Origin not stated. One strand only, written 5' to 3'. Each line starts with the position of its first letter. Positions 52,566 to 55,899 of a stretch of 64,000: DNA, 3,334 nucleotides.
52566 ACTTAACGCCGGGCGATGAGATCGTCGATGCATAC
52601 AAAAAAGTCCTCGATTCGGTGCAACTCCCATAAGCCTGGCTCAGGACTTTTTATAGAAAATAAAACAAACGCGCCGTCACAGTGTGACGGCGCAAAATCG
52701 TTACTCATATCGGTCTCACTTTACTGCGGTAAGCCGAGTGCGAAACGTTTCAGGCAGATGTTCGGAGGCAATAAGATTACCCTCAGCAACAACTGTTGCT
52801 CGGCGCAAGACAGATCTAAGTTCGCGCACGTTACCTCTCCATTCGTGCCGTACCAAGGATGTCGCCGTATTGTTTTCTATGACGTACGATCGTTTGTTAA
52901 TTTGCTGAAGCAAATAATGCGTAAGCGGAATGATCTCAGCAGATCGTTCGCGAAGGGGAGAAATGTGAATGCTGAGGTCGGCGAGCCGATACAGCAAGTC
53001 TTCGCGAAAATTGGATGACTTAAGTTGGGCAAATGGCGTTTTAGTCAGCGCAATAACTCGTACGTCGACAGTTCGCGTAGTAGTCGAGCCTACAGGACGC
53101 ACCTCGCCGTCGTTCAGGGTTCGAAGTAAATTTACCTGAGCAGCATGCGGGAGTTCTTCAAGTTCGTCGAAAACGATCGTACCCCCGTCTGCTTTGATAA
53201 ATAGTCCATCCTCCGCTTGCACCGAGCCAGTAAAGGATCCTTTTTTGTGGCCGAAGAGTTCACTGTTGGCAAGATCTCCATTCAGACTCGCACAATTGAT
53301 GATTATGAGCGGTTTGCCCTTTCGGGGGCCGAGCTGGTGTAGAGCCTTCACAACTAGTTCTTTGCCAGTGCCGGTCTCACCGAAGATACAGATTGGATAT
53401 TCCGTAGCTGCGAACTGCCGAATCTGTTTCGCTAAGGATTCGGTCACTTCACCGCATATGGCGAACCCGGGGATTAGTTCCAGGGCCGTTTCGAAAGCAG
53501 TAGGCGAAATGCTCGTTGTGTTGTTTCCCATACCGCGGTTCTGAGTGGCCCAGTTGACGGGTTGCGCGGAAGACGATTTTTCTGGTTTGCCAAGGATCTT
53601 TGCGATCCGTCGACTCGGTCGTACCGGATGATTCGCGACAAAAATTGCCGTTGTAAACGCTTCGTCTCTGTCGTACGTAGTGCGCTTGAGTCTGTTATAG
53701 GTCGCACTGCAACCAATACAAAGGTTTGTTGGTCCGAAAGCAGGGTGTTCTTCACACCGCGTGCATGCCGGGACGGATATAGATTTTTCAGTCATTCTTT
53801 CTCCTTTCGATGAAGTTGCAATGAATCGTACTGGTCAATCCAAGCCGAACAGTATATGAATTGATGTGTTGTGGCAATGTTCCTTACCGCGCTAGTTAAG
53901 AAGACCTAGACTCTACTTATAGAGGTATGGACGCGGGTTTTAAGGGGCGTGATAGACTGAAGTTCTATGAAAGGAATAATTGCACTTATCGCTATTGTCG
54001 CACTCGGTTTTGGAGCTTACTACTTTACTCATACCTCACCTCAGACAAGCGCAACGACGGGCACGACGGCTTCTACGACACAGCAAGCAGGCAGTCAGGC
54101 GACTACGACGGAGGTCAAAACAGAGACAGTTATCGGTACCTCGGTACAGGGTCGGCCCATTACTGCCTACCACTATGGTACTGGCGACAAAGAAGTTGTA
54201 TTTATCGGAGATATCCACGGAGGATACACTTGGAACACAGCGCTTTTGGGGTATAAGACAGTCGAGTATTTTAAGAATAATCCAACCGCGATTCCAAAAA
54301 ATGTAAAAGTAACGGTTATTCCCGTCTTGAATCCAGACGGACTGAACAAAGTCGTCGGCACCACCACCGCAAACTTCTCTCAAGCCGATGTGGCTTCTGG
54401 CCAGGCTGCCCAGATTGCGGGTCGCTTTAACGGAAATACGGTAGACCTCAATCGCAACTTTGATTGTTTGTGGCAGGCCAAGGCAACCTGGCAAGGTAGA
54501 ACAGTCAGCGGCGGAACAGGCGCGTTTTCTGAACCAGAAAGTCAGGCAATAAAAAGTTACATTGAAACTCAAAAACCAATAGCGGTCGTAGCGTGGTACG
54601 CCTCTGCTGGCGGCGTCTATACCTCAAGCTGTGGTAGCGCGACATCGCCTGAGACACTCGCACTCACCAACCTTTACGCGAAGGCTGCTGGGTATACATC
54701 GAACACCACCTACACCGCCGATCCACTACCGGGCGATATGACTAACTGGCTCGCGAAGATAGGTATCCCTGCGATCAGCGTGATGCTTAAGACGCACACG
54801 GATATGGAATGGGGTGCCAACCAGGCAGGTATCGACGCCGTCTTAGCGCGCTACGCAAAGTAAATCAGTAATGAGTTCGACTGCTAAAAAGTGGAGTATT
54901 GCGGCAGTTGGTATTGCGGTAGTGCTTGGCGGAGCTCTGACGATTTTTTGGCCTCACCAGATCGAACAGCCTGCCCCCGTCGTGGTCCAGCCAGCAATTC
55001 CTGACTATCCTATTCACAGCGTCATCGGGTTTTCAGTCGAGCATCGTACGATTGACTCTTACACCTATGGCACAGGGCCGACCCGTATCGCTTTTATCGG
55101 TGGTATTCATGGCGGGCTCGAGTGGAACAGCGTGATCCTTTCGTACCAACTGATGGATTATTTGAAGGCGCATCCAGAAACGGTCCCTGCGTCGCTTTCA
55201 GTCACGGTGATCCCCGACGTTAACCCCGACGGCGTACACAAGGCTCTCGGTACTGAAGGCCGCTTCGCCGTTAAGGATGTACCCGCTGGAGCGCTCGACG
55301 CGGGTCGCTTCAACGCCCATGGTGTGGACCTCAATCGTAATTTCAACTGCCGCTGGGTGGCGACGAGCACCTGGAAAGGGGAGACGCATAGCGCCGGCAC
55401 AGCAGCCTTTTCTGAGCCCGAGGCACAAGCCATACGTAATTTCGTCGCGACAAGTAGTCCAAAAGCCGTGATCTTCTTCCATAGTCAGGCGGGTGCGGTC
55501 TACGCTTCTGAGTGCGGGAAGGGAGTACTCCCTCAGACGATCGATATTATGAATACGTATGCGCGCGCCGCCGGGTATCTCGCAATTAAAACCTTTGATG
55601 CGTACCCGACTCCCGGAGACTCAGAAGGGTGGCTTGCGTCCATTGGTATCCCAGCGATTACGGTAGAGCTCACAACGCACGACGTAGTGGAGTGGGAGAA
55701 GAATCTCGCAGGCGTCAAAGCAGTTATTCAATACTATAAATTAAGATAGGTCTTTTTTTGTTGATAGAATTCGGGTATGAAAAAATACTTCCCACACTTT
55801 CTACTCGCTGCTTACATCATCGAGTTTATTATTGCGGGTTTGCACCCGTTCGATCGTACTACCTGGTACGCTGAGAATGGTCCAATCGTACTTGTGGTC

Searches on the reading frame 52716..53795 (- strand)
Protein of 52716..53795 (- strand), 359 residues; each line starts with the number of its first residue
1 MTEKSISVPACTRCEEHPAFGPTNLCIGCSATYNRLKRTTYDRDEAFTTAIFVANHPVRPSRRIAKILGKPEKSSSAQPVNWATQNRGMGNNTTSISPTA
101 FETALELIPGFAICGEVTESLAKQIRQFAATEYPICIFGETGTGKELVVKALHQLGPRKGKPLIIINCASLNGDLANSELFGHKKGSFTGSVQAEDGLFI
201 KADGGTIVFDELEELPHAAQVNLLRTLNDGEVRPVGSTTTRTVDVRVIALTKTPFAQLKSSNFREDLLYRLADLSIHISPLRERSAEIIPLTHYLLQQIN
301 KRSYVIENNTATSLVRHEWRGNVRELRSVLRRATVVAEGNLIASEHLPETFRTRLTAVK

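Call 17: search_protein_families(library=pfam, proteins=[window:52716-53795:-], max_evalue=0.001)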
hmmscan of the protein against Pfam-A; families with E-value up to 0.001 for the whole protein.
window:52716-53795:- (359 aa): 6 families
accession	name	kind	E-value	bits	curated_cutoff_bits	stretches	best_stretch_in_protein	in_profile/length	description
PF00158.32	Sigma54_activat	-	4.4e-52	176.6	20.2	1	118-276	8-167/168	Sigma-54 interaction domain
PF25601.1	AAA_lid_14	-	3.6e-16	59.2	27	1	282-354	1-77/87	AAA+ ATPase lid domain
PF14532.12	Sigma54_activ_2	-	4.5e-16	59.8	25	1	118-281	7-138/138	Sigma-54 interaction domain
PF07728.20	AAA_5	-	5.6e-06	26.8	22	1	135-255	2-125/139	AAA domain (dynein-related subfamily)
PF07724.20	AAA_2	-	0.0004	20.9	27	1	135-249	6-121/166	AAA domain (Cdc48 subfamily)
PF13401.12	AAA_22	-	0.00077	20.2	27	0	131-175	4-50/130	AAA domain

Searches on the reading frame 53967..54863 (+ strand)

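Call 17: search_protein_families(library=pfam, proteins=[window:53967-54863:+], max_evalue=0.001)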
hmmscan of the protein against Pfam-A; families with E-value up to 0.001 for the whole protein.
window:53967-54863:+ (298 aa): 1 family
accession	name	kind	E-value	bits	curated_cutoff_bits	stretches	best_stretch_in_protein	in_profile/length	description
PF00246.29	Peptidase_M14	-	4.6e-18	66.3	21.6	1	54-243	19-219/286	Zinc carboxypeptidase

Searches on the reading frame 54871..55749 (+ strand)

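Call 17: search_protein_families(library=pfam, proteins=[window:54871-55749:+], max_evalue=0.001)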
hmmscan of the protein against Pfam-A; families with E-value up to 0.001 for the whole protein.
window:54871-55749:+ (292 aa): 2 families
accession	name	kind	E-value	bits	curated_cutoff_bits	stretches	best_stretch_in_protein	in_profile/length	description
PF00246.29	Peptidase_M14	-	1.1e-17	65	21.6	1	51-211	20-189/286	Zinc carboxypeptidase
PF24827.1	AstE_AspA_cat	-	1.6e-05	25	25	1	72-275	4-175/192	Succinylglutamate desuccinylase/Aspartoacylase catalytic domain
